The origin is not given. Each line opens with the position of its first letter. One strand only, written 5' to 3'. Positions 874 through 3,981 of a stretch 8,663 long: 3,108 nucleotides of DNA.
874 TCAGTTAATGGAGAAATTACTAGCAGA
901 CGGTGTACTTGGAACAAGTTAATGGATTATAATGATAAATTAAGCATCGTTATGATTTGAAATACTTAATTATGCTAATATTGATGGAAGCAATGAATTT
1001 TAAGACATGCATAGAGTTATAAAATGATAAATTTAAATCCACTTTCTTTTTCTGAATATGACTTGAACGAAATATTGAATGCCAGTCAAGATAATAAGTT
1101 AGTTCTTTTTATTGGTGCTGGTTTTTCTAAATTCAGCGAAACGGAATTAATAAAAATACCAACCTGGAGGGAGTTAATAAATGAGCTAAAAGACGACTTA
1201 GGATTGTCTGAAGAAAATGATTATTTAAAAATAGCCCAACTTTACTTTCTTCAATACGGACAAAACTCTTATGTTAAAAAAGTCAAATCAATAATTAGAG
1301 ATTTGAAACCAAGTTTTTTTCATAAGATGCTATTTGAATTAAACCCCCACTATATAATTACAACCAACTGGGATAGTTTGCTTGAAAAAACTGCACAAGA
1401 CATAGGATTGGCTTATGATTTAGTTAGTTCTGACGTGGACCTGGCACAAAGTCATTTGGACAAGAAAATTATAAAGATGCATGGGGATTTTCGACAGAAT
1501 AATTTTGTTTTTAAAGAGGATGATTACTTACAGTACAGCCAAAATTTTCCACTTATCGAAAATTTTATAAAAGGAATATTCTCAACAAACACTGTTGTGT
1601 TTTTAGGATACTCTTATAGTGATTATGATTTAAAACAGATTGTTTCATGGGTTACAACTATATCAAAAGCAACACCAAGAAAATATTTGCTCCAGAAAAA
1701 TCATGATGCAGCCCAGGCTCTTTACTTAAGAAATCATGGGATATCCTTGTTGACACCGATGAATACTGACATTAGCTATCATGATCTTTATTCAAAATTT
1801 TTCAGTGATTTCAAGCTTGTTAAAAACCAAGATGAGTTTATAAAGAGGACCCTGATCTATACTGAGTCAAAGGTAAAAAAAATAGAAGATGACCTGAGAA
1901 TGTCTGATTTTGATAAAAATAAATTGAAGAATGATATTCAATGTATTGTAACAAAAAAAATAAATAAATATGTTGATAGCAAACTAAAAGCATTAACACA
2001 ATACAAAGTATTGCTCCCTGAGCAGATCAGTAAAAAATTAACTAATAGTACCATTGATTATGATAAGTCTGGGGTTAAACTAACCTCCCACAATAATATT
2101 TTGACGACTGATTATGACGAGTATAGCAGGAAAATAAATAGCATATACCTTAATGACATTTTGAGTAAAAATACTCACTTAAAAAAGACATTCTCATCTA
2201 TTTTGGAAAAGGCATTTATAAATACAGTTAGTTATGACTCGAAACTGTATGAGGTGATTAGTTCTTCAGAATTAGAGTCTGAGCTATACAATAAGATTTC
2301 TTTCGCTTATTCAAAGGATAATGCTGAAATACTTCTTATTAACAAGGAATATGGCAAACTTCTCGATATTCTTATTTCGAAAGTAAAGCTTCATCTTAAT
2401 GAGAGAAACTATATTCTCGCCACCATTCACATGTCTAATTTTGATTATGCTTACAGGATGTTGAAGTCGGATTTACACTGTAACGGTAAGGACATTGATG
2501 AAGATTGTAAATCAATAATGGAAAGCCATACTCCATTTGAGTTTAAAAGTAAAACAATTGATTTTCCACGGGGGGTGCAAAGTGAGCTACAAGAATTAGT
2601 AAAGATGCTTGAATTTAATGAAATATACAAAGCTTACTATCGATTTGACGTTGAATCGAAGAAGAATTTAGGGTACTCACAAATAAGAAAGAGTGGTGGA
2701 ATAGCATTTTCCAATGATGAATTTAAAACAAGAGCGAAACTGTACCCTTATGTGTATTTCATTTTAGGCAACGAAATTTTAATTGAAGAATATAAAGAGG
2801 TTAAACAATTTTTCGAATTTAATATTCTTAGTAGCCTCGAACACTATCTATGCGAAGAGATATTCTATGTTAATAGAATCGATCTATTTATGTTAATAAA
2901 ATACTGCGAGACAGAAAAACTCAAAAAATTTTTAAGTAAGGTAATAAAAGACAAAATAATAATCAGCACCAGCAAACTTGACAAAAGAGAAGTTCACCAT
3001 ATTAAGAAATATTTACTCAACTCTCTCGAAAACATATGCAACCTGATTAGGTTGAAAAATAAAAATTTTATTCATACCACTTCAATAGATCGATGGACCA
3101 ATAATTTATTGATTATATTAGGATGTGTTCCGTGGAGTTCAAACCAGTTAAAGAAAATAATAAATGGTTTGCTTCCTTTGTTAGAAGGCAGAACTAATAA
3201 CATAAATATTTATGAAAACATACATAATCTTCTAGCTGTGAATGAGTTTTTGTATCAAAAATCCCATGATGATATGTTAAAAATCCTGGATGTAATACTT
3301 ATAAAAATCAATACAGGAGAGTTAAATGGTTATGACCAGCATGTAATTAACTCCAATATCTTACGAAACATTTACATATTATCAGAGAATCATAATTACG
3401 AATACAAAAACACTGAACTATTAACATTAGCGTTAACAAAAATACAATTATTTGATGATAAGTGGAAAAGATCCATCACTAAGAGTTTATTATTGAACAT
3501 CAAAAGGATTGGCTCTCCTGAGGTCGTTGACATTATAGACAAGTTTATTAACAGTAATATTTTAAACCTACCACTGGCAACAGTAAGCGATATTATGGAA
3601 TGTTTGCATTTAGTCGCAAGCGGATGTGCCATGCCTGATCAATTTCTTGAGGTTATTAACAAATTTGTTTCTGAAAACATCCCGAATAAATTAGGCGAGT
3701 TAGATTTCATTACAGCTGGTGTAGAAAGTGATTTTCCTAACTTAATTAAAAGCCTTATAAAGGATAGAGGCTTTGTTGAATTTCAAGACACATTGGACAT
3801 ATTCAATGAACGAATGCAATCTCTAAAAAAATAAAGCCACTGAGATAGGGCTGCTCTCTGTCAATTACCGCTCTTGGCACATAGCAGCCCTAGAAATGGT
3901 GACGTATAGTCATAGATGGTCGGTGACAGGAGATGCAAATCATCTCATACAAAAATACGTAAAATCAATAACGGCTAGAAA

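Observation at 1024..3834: Stand-alone 936-aa SIR2-domain protein: candidate single-gene NAD+-depleting anti-phage system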

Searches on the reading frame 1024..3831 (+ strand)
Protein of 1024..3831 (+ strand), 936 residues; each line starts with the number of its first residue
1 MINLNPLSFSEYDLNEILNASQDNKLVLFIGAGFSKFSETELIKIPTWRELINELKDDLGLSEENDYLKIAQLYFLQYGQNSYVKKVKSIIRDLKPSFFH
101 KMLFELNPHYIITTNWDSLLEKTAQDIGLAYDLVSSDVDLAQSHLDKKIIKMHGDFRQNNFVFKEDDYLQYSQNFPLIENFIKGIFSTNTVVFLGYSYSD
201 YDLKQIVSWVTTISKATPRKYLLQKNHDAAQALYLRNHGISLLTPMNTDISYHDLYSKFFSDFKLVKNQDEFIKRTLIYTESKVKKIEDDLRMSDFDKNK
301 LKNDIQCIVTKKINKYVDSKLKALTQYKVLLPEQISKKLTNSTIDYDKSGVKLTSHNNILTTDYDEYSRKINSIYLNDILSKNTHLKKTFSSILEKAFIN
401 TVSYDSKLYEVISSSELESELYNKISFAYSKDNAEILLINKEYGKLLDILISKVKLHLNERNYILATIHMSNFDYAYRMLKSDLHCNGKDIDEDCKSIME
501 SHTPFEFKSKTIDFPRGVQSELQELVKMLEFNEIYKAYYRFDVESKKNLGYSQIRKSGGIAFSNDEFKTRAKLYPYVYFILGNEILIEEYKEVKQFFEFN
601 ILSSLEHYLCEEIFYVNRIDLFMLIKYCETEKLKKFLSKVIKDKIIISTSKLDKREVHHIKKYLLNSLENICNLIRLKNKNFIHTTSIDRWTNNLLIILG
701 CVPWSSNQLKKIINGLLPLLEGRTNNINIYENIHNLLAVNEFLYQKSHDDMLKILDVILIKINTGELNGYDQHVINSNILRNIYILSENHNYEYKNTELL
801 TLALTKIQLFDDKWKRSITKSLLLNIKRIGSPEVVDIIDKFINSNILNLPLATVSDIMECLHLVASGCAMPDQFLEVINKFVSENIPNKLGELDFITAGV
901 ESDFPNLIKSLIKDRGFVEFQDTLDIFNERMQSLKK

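Call 3: search_protein_families(library=pfam, proteins=[window:1024-3831:+], max_evalue=1)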
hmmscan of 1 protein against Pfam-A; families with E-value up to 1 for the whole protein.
window:1024-3831:+ (936 aa): 1 family
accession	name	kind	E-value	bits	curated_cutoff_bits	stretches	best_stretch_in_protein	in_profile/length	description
PF13289.12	SIR2_2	-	3.4e-24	86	24.5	1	111-242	3-140/141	SIR2-like domain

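Call 4: search_protein_families(library=padloc, proteins=[window:1024-3831:+], max_evalue=1)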
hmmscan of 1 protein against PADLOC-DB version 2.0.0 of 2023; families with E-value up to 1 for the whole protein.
window:1024-3831:+ (936 aa): 7 families
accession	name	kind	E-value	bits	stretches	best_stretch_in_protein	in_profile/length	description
PDLC00407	ThsA1|ThsA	-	5.5e-29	99.1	1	15-230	11-229/478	STALD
PDLC00409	ThsA1|ThsA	-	6.3e-26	89.2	1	15-226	12-226/242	STALD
PDLC04968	PDC-S25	-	1.2e-09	35.8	2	111-433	143-476/517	-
PDLC05061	PDC-S65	-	8.1e-08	30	1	111-197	142-229/592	-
PDLC03856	LmuA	-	8.7e-08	29.7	1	12-383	3-377/433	-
PDLC02401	Aga_SIR2-PNTD1-PNTD2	-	1.8e-06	25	1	44-200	24-188/524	Class I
PDLC05060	PDC-S65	-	5.9e-06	23.4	1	110-175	49-118/503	-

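Call 5: search_protein_families(library=ncbifam, proteins=[window:1024-3831:+], max_evalue=1)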
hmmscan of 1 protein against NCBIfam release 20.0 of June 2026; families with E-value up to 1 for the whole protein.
window:1024-3831:+ (936 aa): 1 family
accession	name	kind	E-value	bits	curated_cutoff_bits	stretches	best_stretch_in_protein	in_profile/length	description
NF041819.1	Dsr2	equivalog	9.1e-19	67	1400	1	14-211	8-217/1215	anti-phage defense-associated sirtuin Dsr2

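Call 7: search_solved_structures(query=window:1024-3831:+, max_evalue=1, show_alignments=2)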
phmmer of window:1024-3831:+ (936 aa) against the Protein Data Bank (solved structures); distinct sequences matched with E-value up to 1: 13.
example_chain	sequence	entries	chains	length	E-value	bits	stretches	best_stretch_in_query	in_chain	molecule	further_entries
8wkt_A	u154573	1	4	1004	6.6e-35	123.9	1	14-273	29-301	SIR2-like domain-containing protein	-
8k98_C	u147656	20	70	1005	6.6e-35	123.9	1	14-273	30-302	a protein | SIR2-like domain-containing protein | SIR2 family protein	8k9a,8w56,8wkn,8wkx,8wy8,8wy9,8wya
8wks_A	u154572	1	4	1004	1.3e-33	119.6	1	14-273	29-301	SIR2-like domain-containing protein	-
8wyb_A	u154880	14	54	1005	1.3e-33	119.6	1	14-273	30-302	SIR2-like domain-containing protein | DSR2 H171A | DSR2(H171A)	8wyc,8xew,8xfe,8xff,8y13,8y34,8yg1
8wfn_A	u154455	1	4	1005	1.3e-32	116.3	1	14-273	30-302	SIR2-like domain-containing protein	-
6lhx_A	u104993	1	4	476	3e-14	55.6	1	22-226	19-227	ThsA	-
8wc0_A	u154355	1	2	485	3.3e-14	55.4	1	25-224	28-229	NAD(+) hydrolase ThsA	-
8zsf_D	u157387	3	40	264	2.2e-13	52.7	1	22-247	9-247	Sir2 family NAD-dependent protein deacetylase | KomC, SIR2 domain protein, NADase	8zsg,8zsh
8bto_A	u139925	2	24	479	3.5e-13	52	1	22-226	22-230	NAD(+) hydrolase ThsA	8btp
9xvc_H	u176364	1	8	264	2.1e-12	49.4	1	22-247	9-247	KomC(H146N), a SIR2-domain NADase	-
8zsi_E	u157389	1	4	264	4.5e-12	48.4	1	22-247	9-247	Sir2 family NAD-dependent protein deacetylase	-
9v0g_E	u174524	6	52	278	1.2e-08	37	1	22-245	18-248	NAD-dependent protein deacetylase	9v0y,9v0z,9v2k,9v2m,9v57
9v12_i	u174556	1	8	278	3.8e-06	28.7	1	22-245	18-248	NAD-dependent protein deacetylase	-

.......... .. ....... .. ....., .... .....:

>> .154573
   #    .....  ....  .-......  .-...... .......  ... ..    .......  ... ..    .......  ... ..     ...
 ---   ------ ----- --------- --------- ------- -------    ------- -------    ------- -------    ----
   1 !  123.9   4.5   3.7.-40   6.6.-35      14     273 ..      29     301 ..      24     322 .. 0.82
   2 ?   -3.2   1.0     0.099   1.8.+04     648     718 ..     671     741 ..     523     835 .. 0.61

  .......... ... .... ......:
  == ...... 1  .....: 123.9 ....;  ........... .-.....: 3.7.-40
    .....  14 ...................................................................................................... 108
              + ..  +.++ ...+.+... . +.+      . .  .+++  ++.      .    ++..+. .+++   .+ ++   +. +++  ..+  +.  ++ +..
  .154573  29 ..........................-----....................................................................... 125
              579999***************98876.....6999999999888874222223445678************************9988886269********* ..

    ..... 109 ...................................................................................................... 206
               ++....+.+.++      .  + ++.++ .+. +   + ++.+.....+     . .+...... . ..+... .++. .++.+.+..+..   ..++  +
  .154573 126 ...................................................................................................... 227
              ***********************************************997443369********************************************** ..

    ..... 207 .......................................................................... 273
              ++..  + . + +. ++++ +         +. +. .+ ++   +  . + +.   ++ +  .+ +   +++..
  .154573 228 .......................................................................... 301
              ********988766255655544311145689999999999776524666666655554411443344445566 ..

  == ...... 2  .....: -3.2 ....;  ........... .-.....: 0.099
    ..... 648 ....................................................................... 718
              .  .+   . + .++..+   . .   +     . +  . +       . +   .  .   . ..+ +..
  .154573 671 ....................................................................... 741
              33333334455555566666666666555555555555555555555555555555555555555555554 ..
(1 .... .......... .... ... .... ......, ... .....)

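Call 8: search_protein_families(library=phrogs, proteins=[window:1024-3831:+], max_evalue=1)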
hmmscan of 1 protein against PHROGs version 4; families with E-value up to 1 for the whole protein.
window:1024-3831:+ (936 aa): 2 families
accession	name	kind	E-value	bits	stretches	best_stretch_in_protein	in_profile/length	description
phrog_7567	-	unknown function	3.3e-10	40.3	1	15-216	5-221/434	-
phrog_2695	-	unknown function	3.9e-07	30.5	1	109-427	139-479/531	-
